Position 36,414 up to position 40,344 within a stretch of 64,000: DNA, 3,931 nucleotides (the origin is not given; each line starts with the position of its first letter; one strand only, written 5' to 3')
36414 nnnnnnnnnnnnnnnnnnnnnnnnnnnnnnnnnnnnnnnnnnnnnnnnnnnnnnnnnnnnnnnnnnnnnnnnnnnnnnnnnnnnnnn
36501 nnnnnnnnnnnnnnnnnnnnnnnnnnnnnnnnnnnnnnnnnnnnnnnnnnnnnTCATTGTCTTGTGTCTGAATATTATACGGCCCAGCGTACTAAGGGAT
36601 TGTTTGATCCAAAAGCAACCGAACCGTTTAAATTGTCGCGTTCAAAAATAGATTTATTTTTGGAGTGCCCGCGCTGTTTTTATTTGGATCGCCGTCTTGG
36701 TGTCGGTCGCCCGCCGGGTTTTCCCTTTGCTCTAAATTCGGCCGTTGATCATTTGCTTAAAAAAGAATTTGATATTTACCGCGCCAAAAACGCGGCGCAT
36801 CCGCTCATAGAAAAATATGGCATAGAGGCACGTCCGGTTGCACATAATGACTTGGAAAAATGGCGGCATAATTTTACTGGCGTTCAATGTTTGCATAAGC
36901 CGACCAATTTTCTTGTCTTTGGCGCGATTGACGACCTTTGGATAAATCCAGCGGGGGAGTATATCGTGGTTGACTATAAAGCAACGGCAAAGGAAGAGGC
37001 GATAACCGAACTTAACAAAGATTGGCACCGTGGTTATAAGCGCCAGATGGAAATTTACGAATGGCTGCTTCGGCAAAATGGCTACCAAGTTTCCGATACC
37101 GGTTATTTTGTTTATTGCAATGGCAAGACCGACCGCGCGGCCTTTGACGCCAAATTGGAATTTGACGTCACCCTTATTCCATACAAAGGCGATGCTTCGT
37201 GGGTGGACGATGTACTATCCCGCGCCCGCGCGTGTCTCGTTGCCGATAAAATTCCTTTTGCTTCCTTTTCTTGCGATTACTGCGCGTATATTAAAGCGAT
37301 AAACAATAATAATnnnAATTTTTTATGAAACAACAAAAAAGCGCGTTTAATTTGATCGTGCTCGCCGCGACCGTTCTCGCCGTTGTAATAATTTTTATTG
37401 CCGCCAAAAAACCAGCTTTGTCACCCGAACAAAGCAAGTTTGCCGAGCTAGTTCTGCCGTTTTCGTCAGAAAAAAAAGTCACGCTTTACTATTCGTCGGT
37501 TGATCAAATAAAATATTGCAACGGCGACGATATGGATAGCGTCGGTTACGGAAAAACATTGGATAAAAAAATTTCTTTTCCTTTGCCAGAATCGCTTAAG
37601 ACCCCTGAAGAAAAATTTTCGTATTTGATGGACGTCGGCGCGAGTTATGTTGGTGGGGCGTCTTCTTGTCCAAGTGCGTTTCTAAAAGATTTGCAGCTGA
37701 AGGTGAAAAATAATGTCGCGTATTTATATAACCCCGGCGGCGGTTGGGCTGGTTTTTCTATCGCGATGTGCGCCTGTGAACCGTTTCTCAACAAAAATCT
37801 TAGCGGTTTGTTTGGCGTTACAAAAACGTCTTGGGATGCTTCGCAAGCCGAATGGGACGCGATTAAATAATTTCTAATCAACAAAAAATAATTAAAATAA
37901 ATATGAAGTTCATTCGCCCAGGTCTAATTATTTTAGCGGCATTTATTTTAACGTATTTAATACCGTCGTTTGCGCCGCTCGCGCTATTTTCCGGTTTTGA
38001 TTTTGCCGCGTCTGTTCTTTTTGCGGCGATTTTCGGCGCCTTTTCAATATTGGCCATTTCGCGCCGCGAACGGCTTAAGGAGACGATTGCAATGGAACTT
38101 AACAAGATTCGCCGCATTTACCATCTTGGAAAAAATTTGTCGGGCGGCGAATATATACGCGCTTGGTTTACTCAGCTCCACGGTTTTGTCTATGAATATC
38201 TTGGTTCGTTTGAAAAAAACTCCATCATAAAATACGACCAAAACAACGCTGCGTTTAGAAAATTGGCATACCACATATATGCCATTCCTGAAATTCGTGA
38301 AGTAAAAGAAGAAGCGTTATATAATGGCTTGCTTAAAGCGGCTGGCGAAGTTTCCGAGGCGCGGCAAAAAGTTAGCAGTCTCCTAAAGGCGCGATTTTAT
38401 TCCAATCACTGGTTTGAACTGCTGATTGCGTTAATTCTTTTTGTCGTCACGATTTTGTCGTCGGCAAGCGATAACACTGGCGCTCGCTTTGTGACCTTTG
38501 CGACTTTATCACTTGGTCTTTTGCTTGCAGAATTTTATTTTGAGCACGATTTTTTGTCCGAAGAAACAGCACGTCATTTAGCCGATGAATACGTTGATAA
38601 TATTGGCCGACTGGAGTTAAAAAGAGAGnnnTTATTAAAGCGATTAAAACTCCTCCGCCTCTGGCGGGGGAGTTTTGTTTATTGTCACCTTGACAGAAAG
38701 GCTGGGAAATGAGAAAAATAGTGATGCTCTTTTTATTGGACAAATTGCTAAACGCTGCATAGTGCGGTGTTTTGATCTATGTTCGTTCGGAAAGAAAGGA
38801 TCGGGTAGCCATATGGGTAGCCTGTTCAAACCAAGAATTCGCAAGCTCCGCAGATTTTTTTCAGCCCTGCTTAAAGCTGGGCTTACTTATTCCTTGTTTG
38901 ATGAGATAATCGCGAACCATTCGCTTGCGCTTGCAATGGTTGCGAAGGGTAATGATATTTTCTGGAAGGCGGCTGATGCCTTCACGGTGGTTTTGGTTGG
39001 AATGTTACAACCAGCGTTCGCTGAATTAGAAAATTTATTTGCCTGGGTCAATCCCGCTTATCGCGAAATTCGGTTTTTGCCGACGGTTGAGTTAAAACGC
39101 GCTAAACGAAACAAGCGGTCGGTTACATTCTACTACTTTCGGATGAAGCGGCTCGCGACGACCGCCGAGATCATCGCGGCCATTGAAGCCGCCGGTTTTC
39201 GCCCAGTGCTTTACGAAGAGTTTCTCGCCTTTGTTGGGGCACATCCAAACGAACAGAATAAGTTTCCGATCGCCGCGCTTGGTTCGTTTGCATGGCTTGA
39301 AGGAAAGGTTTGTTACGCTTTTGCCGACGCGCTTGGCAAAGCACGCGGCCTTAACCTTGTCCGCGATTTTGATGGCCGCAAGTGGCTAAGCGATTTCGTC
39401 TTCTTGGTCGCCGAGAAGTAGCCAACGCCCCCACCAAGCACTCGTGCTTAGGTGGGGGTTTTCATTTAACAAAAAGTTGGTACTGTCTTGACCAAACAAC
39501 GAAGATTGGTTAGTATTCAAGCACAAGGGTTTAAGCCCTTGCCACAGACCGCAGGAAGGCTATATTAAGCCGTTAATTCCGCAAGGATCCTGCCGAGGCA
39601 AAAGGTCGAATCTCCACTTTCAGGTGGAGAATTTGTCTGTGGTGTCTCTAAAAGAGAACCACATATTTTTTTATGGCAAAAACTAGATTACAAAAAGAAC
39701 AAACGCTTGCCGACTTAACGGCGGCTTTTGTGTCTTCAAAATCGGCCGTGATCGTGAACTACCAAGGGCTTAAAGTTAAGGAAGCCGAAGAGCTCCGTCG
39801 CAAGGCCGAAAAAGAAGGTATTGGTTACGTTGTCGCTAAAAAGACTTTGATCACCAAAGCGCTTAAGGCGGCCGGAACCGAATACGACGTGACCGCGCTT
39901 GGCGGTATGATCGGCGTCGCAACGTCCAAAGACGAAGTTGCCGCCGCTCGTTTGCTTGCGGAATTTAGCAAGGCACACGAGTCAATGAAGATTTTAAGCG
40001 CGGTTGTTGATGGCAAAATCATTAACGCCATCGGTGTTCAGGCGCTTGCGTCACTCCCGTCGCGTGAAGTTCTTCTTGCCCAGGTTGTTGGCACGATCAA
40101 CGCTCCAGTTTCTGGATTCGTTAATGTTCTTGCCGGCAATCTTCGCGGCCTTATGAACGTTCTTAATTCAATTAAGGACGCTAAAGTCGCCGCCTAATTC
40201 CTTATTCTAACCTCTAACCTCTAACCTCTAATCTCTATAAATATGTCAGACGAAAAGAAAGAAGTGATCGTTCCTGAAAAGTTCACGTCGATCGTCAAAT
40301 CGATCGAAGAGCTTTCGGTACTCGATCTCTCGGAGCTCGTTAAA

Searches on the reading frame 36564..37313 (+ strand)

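Call 70: search_protein_families(library=pfam, proteins=[window:36564-37313:+], max_evalue=0.001)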
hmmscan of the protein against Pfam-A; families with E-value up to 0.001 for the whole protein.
window:36564-37313:+ (250 aa): 1 family
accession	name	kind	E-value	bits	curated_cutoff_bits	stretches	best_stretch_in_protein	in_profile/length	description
PF12705.13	PDDEXK_1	-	1.1e-13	52.1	22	1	97-243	100-243/247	PD-(D/E)XK nuclease superfamily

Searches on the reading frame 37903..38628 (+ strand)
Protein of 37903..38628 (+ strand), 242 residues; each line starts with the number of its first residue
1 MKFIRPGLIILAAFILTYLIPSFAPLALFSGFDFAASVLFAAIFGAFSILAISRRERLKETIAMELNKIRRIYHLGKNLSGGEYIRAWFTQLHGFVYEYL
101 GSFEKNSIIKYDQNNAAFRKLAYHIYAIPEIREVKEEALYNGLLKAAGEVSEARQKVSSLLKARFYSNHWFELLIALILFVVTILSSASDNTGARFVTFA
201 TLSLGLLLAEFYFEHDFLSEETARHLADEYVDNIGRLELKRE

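Call 70: search_protein_families(library=pfam, proteins=[window:37903-38628:+], max_evalue=0.001)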
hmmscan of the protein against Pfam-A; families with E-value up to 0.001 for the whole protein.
window:37903-38628:+ (242 aa): 1 family
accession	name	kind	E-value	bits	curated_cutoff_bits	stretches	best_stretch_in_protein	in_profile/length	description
PF14023.12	Bestrophin-like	-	5.9e-09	36.3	32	1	36-206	37-207/232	Bestrophin-like domain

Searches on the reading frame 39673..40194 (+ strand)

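Call 70: search_protein_families(library=pfam, proteins=[window:39673-40194:+], max_evalue=0.001)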
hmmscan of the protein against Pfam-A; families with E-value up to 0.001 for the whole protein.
window:39673-40194:+ (174 aa): 1 family
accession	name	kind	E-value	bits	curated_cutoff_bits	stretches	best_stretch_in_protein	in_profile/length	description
PF00466.25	Ribosomal_L10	-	5.8e-18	65.2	22.8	1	3-100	1-100/100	Ribosomal protein L10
